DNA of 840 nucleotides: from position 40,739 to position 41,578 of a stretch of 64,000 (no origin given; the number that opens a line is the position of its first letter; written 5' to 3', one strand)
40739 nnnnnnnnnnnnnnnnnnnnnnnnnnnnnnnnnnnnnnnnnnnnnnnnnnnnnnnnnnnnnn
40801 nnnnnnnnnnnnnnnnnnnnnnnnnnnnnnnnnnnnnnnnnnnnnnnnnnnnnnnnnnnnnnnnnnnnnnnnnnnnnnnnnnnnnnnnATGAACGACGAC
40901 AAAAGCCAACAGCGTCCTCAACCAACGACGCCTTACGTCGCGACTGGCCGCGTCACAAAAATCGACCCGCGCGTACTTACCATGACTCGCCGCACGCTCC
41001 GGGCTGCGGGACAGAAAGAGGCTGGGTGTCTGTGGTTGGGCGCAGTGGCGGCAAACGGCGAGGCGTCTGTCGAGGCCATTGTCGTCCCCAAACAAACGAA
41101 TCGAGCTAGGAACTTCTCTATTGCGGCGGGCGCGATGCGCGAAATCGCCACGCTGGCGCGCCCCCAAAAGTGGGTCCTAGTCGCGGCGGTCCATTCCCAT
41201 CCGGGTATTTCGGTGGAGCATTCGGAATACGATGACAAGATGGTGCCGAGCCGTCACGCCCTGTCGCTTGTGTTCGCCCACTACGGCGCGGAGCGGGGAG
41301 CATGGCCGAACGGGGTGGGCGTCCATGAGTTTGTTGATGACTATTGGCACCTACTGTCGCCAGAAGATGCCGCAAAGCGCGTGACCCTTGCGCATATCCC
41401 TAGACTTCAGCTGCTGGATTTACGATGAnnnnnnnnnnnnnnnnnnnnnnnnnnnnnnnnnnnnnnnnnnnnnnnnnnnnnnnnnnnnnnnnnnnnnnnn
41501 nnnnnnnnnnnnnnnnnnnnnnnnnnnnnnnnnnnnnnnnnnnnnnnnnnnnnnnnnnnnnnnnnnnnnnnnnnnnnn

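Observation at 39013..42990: Complete bacterial ubiquitination-like operon (Ubl-E2-JAB-E1) with a divergent XRE/ImmA (CapH/CapP-like) regulator pair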

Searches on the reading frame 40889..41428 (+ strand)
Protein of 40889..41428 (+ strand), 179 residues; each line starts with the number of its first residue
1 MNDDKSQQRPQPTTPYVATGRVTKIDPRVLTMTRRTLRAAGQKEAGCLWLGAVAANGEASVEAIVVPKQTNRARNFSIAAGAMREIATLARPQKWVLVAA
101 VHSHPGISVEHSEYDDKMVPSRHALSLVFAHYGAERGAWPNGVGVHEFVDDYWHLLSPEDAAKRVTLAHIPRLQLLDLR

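Call 3: search_protein_families(library=pfam, proteins=[window:40889-41428:+], max_evalue=0.1)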
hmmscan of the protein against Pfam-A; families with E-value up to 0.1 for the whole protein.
window:40889-41428:+ (179 aa): 1 family
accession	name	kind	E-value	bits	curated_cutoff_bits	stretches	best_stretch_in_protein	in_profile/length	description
PF14464.11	Prok-JAB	-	4.6e-08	33.4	25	1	30-126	5-97/114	Prokaryotic homologs of the JAB domain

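Call 4: search_protein_families(library=padloc, proteins=[window:40889-41428:+], max_evalue=0.1)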
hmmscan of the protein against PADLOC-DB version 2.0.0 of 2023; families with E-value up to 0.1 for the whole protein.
window:40889-41428:+ (179 aa): 6 families
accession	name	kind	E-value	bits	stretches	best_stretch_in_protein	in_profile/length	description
PDLC03846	BilC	-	5.2e-10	37.1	1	35-167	26-164/168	-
PDLC00897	JAB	-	0.004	15.2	1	31-117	12-103/154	JAB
PDLC00905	JAB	-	0.0075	14.5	1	31-116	11-102/154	JAB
PDLC00890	JAB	-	0.014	12.9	1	25-118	14-111/157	JAB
PDLC00906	JAB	-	0.018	13.1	1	26-117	7-104/179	JAB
PDLC00893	JAB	-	0.041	11.9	0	26-117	6-103/157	JAB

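Call 5: search_protein_families(library=ncbifam, proteins=[window:40889-41428:+], max_evalue=0.1)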
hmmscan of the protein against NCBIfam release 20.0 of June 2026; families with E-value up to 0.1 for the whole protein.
window:40889-41428:+ (179 aa): 0 families

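Call 8: search_solved_structures(query=window:40889-41428:+, max_evalue=1, show_alignments=2)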
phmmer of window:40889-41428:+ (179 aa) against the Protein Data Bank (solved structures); distinct sequences matched with E-value up to 1: 1.
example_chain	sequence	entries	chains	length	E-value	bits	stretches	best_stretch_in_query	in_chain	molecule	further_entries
2kcq_A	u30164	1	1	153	0.3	14.2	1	29-112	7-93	Mov34/MPN/PAD-1 family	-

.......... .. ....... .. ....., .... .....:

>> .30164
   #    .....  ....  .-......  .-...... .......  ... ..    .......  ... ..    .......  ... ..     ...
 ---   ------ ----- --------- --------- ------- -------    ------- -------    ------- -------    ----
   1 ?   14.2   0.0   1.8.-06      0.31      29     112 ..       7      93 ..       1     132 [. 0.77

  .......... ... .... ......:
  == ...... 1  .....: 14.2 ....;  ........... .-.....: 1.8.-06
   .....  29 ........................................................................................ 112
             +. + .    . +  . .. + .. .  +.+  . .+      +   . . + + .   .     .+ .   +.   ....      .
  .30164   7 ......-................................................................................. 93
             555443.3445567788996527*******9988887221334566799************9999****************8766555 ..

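Call 109: search_solved_structures(query=A8, max_evalue=1, show_alignments=2)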
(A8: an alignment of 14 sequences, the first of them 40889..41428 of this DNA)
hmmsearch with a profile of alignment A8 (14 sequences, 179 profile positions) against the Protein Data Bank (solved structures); distinct sequences matched with E-value up to 1: 14.
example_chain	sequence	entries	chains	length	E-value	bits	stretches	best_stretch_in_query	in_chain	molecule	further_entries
8tyx_B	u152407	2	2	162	3.3e-12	49.4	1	21-135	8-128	DUB(BilC) E33A Mutant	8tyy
2kks_A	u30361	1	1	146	0.00049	22.8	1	27-119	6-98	Uncharacterized protein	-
2kcq_A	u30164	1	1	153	0.0028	20.3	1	43-113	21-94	Mov34/MPN/PAD-1 family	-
7l97_A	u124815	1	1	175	0.044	16.4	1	40-117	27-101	AMSH-like protease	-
2znr_A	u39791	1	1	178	0.046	16.4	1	40-116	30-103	AMSH-like protease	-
2znv_A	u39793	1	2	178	0.22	14.2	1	51-117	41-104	AMSH-like protease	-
5ld9_A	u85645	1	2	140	0.29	13.8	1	21-104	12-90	JAMM1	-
6fjv_A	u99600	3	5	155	0.4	13.3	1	24-115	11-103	26S proteasome regulatory subunit N11-like protein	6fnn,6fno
5lda_A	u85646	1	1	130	0.41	13.3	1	22-104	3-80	JAMM1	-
9dze_a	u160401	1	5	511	0.56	12.8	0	46-107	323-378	pD5-14 C component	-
9le4_B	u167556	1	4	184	0.74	12.5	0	39-117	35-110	STAM-binding protein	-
3rzu_A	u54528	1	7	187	0.76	12.4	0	39-118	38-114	STAM-binding protein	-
9dze_f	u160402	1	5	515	0.78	12.4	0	46-107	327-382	pD5-14 D component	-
4msd_A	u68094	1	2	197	0.82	12.3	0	41-121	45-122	AMSH-like protease sst2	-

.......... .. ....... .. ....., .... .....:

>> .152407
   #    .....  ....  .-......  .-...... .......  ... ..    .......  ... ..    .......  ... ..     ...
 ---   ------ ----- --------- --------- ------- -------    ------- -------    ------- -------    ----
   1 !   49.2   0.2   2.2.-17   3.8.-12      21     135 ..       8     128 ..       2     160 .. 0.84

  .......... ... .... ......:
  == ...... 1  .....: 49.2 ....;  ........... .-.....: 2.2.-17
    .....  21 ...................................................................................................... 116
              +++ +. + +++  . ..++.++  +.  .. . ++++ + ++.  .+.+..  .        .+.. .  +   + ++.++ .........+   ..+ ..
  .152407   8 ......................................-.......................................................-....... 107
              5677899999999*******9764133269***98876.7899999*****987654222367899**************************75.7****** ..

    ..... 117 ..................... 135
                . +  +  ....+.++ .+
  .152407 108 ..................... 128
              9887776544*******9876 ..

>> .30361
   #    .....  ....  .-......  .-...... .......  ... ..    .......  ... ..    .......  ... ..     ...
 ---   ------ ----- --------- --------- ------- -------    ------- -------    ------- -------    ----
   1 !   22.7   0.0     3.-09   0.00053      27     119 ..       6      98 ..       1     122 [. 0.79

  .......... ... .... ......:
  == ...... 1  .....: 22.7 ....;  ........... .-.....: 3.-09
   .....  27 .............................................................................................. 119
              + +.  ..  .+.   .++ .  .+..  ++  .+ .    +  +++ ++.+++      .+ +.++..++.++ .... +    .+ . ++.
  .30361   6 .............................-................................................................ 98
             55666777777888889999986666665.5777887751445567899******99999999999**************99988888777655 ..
